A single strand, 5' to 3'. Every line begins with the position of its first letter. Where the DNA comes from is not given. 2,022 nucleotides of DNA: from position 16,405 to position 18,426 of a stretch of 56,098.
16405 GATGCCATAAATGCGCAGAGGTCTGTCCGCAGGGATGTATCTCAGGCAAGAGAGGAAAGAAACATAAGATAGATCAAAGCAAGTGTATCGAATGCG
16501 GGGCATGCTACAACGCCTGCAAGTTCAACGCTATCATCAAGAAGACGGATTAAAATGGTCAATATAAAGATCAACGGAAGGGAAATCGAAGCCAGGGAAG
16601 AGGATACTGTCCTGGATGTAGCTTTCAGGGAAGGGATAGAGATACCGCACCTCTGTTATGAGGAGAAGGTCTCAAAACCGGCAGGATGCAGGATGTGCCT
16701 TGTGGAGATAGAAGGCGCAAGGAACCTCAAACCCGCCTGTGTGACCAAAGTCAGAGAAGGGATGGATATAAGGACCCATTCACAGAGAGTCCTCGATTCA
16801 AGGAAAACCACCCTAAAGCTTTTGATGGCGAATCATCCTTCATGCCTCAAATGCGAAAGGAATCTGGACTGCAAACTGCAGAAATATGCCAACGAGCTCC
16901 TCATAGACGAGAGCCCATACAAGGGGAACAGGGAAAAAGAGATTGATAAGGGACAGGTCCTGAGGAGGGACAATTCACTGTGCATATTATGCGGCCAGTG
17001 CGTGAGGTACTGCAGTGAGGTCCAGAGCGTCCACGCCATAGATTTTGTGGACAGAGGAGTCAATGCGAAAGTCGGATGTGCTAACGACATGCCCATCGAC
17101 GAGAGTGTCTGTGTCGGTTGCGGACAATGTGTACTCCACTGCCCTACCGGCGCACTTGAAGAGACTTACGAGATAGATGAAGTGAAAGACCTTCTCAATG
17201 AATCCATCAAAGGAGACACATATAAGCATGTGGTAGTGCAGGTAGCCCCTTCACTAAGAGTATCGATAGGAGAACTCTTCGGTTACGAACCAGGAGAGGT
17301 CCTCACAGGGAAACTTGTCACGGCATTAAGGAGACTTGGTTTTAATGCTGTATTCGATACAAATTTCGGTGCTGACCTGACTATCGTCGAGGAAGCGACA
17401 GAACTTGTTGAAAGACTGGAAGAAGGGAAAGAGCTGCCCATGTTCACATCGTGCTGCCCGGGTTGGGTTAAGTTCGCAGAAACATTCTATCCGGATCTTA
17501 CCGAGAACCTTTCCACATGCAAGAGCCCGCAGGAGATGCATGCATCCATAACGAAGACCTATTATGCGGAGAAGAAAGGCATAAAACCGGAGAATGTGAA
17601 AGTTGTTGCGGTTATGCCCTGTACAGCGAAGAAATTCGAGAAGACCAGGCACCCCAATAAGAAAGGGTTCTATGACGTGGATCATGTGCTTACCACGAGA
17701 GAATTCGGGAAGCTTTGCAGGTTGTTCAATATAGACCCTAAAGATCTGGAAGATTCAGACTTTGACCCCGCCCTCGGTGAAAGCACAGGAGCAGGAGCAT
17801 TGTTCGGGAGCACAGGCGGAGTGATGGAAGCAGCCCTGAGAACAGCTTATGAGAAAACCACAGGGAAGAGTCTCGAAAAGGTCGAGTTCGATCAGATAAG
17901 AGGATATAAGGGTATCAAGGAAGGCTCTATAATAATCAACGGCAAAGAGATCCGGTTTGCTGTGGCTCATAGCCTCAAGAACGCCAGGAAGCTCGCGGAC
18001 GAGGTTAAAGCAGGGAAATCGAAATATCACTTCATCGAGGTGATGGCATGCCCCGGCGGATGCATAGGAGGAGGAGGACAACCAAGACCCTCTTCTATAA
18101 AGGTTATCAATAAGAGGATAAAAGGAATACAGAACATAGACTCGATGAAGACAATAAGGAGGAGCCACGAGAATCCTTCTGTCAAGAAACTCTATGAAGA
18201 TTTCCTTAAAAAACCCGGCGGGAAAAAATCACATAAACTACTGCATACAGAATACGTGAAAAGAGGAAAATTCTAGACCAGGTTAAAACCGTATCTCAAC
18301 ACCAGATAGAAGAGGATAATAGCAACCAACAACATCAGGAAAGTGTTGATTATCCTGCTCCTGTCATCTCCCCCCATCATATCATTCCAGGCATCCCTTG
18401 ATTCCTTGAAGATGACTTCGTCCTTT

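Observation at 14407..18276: Complete NuoE/NuoF-coupled [FeFe]-hydrogenase operon (hydCBA) inside an unmistakably archaeal chromosome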

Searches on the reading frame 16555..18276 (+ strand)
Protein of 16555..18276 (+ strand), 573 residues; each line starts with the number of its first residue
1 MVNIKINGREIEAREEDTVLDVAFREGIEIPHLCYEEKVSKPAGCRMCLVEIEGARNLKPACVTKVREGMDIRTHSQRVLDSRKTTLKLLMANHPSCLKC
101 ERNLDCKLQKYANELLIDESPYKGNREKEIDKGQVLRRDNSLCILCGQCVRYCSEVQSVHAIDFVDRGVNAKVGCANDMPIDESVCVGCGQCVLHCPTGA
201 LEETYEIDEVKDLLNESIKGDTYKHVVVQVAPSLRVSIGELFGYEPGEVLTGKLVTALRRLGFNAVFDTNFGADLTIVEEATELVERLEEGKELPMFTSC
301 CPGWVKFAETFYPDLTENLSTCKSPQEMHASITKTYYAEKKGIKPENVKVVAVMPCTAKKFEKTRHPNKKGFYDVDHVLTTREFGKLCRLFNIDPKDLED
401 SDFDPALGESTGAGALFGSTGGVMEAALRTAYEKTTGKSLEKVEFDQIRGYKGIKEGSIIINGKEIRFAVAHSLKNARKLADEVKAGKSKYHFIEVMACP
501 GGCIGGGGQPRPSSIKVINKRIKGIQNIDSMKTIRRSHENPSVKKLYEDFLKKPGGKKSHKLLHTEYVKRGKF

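Call 3: search_protein_families(library=pfam, proteins=[window:16555-18276:+])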
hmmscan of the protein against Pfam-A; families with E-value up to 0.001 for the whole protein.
window:16555-18276:+ (573 aa): 13 families
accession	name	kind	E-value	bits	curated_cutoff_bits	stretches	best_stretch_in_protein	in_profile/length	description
PF02906.19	Fe_hyd_lg_C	-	5.9e-98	327.8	22.1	1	224-507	1-245/245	Iron only hydrogenase large subunit, C-terminal domain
PF02256.22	Fe_hyd_SSU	-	1.3e-23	83.2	24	1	516-570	2-56/56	Iron hydrogenase small subunit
PF13510.11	Fer2_4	-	4.5e-21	75.1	22.8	1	1-76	3-81/82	2Fe-2S iron-sulfur cluster binding domain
PF10588.14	NADH-G_4Fe-4S_3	-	7.7e-11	41.8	27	1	83-120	1-39/40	NADH-ubiquinone oxidoreductase-G iron-sulfur binding region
PF00037.32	Fer4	-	1.1e-09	38.1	21.1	1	180-202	2-24/24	4Fe-4S binding domain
PF12838.12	Fer4_7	-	1.8e-08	35.2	27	1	143-200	2-52/52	4Fe-4S dicluster domain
PF13484.11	Fer4_16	-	4.5e-08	34.2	30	1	186-222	2-39/66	4Fe-4S double cluster binding domain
PF12837.12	Fer4_6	-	4e-07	30.1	25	1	181-201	4-24/24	4Fe-4S binding domain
PF13237.11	Fer4_10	-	6.9e-06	26.3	25.5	1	181-211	4-36/53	4Fe-4S dicluster domain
PF13459.11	Fer4_15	-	1.1e-05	26.5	22.4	0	181-211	3-33/66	4Fe-4S single cluster domain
PF22117.2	Fer4_Nqo3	-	2.7e-05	24.7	27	1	135-201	3-66/67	NADH-quinone oxidoreductase subunit 3, ferredoxin-like domain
PF14697.11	Fer4_21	-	4.4e-05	24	35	1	139-200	4-56/59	4Fe-4S dicluster domain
PF12797.12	Fer4_2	-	0.00036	20.8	24.5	1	179-198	3-22/22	4Fe-4S binding domain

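Call 4: search_protein_families(library=ncbifam, proteins=[window:16555-18276:+])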
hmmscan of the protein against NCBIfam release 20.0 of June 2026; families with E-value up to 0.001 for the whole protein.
window:16555-18276:+ (573 aa): 21 families
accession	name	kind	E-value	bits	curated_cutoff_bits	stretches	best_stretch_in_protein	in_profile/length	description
NF040763.1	FeFe_hydrog_A6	exception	1.4e-240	799.5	765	1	2-570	1-571/571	NADH-dependent [FeFe] hydrogenase, group A6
NF040762.1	Hydr_FeFe_Clost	exception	1.7e-176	588.3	900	1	3-567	2-571/572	ferredoxin hydrogenase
TIGR02512.1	FeFe_hydrog_A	subfamily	2.8e-150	500.4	405.95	1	136-511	2-374/375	[FeFe] hydrogenase, group A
TIGR04105.1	FeFe_hydrog_B1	subfamily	2.3e-57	194.7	450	2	139-454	140-426/462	monomeric [FeFe] hydrogenase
NF005745.0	PRK07569.1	equivalog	2.2e-49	168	333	1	3-203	5-209/238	bidirectional hydrogenase complex protein HoxU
TIGR01973.1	NuoG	equivalog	5e-37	128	470.05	1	4-203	1-200/606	NADH-quinone oxidoreductase subunit NuoG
NF006305.0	PRK08493.1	equivalog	1.4e-36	126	591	1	1-203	1-223/819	NADH-quinone oxidoreductase subunit G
NF005895.0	PRK07860.1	equivalog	3.8e-24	84.7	802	1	1-203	17-222/811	NADH-quinone oxidoreductase subunit G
NF009454.0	PRK12814.1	equivalog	4.1e-21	75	916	1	2-95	4-97/657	putative NADPH-dependent glutamate synthase small subunit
TIGR02912.1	sulfite_red_C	equivalog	1.4e-06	27.5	324.1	1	139-203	167-220/314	sulfite reductase subunit C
NF042909.1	FMH_DH_FwdF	exception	2.3e-06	26.9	375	1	134-222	48-137/336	tungsten-dependent formylmethanofuran dehydrogenase subunit FwdF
NF004537.0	PRK05888.1-3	equivalog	6.7e-06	25.8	163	1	180-207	109-136/204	NADH-quinone oxidoreductase subunit NuoI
TIGR00403.1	ndhI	equivalog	1.8e-05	24.4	302.35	1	140-206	61-124/183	NAD(P)H-quinone oxidoreductase subunit I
TIGR01971.1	NuoI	subfamily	2.3e-05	24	113.05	1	139-211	40-108/121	NADH-quinone oxidoreductase, chain I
TIGR04395.1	cutC_activ_rSAM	equivalog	8.4e-05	22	360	1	125-222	39-123/309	choline TMA-lyase-activating enzyme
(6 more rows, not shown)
